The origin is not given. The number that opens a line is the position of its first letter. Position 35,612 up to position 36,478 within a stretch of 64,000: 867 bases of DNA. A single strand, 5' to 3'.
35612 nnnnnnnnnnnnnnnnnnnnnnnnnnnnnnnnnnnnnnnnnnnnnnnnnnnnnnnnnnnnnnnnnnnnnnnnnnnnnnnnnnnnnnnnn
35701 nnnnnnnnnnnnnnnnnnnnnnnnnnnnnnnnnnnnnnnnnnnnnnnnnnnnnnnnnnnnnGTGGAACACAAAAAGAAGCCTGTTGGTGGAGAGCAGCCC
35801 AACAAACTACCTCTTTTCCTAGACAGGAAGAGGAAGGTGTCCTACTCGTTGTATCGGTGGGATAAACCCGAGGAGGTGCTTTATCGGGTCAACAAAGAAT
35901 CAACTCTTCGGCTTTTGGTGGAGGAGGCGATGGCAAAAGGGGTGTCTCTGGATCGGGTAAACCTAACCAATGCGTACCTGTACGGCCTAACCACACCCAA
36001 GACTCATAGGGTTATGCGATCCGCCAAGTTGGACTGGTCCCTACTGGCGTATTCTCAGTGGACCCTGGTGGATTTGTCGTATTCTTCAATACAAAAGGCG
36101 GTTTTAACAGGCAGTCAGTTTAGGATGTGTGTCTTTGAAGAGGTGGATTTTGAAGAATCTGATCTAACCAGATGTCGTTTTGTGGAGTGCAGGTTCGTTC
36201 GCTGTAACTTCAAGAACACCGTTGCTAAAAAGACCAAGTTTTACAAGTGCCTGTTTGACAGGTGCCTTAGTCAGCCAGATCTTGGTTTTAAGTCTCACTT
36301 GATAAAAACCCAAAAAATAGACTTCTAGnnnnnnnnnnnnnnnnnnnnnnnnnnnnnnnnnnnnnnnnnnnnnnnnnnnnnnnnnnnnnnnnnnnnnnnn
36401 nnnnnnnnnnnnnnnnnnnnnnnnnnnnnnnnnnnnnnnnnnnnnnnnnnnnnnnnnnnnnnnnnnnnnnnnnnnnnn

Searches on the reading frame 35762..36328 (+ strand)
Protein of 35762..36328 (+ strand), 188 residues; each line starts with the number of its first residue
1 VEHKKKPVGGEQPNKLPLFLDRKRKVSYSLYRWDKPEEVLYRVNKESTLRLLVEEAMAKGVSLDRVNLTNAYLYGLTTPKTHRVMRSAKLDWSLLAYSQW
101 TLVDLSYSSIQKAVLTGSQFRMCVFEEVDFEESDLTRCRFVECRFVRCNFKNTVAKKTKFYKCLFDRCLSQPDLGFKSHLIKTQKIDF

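Call 4: search_protein_families(library=pfam, max_evalue=0.1, proteins=[window:35762-36328:+])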
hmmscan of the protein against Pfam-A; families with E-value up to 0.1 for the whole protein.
window:35762-36328:+ (188 aa): 4 families
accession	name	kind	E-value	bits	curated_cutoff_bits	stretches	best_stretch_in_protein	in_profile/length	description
PF00805.28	Pentapeptide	-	4.5e-13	48.9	20.2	2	115-152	3-40/40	Pentapeptide repeats (8 copies)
PF13576.12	Pentapeptide_3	-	6.5e-10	39.5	27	1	111-153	2-47/48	Pentapeptide repeats (9 copies)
PF13599.13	Pentapeptide_4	-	1.1e-08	35.5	38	1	115-166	3-54/78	Pentapeptide repeat region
PF23894.2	LD_SV2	-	0.0045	17.7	29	1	119-166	41-88/92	SV2A/B/C luminal domain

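Call 6: search_protein_families(library=phrogs, max_evalue=0.01, proteins=[window:35762-36328:+])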
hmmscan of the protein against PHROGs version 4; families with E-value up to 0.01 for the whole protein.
window:35762-36328:+ (188 aa): 6 families
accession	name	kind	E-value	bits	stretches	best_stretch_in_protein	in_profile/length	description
phrog_29257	-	unknown function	1.2e-06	29.2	1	100-166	112-177/358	-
phrog_24530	-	unknown function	3.6e-06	27.2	1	119-168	96-140/365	-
phrog_12514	-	unknown function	3.5e-05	24.3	1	95-166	136-207/287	-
phrog_923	-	unknown function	0.00036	19.3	1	51-173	782-899/990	-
phrog_15350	-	unknown function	0.00045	20.2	1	64-177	113-214/494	-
phrog_31265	-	unknown function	0.0034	18.3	1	38-135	12-106/264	-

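Call 10: find_related_loci(query=window:35762-36328:+, collection=viral_contigs, flank=10000)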
Query window:35762-36328:+ (188 aa) in viral_contigs; peptide patterns used: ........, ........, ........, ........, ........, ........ (x = any residue, [..] = any of these).
5 stretches matched a pattern, but none encodes a relative of the query by tblastn (E <= 1e-3).

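Call 15: find_homologous_proteins(query=window:35762-36328:+, max_evalue=0.001)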
Query window:35762-36328:+ (188 aa): 1 proteins with E <= 0.001 among 70 candidates.
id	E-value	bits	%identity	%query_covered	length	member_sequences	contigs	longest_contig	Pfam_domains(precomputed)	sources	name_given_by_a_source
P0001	8.2e-123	425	100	100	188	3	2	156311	PF13576.13,PF13599.14,PF00805.29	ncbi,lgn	-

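Call 16: find_encoding_contigs(protein=P0001, flank=10000, max_places=6)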
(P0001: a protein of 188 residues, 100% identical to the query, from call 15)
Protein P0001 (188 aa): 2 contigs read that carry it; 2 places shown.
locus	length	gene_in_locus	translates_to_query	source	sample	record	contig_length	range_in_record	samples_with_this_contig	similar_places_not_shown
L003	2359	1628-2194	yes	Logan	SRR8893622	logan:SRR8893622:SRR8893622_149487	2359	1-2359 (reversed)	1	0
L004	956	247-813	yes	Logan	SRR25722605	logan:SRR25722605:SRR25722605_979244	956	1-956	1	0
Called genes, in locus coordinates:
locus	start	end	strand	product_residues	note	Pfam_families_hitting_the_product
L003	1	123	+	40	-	?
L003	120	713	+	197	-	-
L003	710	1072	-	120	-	-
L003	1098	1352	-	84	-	-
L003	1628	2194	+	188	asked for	PF13576:Pentapeptide_3, PF00805:Pentapeptide (weak), PF13599:Pentapeptide_4 (weak)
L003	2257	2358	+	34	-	?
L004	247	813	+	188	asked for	PF13576:Pentapeptide_3, PF00805:Pentapeptide (weak), PF13599:Pentapeptide_4 (weak)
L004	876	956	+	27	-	?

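Call 29: search_protein_families(library=ncbifam, max_evalue=0.1, proteins=[window:35762-36328:+])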
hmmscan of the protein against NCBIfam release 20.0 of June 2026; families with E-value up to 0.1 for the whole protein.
window:35762-36328:+ (188 aa): 17 families
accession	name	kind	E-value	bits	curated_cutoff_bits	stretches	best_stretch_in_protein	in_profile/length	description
NF051894.1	anti_phage_HalA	equivalog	8.4e-09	35.1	250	1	116-168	49-102/338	anti-phage Hailong system effector protein HalA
NF033086.2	penta_rpt_Qnr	equivalog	9.6e-06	25.5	240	2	125-165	2-42/211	Qnr family pentapeptide repeat protein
NF011904.1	PRK15377.1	subfamily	8.5e-05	21.1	500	1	89-162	13-89/606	type III secretion system effector HECT-type E3 ubiquitin transferase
NF012152.0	penta_rpt_QnrC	exception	8.8e-05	22.6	500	1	123-165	6-48/221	QnrC family quinolone resistance pentapeptide repeat protein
NF012151.0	penta_rpt_QnrAS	exception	0.00012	22.2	490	1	124-165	7-48/218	QnrAS family quinolone resistance pentapeptide repeat protein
NF000421.1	penta_rpt_QnrVC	exception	0.00015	21.7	460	1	124-165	7-48/218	QnrVC family quinolone resistance pentapeptide repeat protein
NF047416.1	penta_HetL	equivalog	0.00035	20.1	260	1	59-174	86-193/218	heterocyst differentiation pentapeptide repeat protein HetL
NF052603.1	penta_Alr5209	equivalog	0.00068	19.7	125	1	83-167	13-97/113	Alr5209 family pentapeptide repeat protein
NF000071.4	penta_rpt_QnrA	exception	0.0033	17.2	450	1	124-165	7-48/218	QnrA family quinolone resistance pentapeptide repeat protein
NF000349.1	mfpA_AE000516.2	equivalog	0.0039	17.1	360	1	101-155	30-84/183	pentapeptide repeat protein MfpA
NF033375.2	penta_rpt_QnrE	exception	0.011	15.8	480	1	109-168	9-69/214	QnrE family quinolone resistance pentapeptide repeat protein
NF000056.3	penta_rpt_QnrS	exception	0.015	15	460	1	126-165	9-48/218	QnrS family quinolone resistance pentapeptide repeat protein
NF007264.0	PRK09718.1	equivalog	0.026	13.3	326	1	118-165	160-207/512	SopA family protein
NF000420.1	penta_rpt_QnrB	exception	0.035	14.1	460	1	108-163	8-69/214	QnrB family quinolone resistance pentapeptide repeat protein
NF038182.1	penta_rpt_SmQnr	exception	0.052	13.3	460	1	115-168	16-75/215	SmQnr family pentapeptide repeat protein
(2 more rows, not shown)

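Call 30: search_protein_families(library=padloc, max_evalue=0.1, proteins=[window:35762-36328:+])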
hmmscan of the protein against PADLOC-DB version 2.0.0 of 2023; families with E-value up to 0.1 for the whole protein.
window:35762-36328:+ (188 aa): 0 families

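Call 58: predict_structure(protein=window:35762-36328:+)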
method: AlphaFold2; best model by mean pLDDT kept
length: 188 residues; sequences in the alignment: 1
mean_pLDDT: 40.0   pTM: 0.29
mean pLDDT of the five models: 40.0, 35.7, 33.9, 32.2, 31.2
residues with pLDDT >= 90: 0; 70-90: 0; 50-70: 33; < 50: 155
segments of 3 or more residues with pLDDT < 50: 1-48, 54-116, 124-140, 152-158, 171-188
pLDDT, mean of each block of 10 residues (from residue 1): 32 35 34 35 43 48 39 33 34 32 37 47 48 40 53 49 54 39 27
secondary structure, 60 per line:
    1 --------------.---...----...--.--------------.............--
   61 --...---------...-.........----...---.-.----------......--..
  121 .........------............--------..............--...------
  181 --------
elements in order: E19-21 E26-28 H46-58 H79-87 E111-116 E119-129 E136-147 H156-169

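Call 77: search_dna_similar(query=window:35762-36328:+, collection=phages, mode=protein, max_evalue=0.01, max_rows=20)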
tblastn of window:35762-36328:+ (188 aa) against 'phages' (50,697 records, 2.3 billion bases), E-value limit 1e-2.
No match.
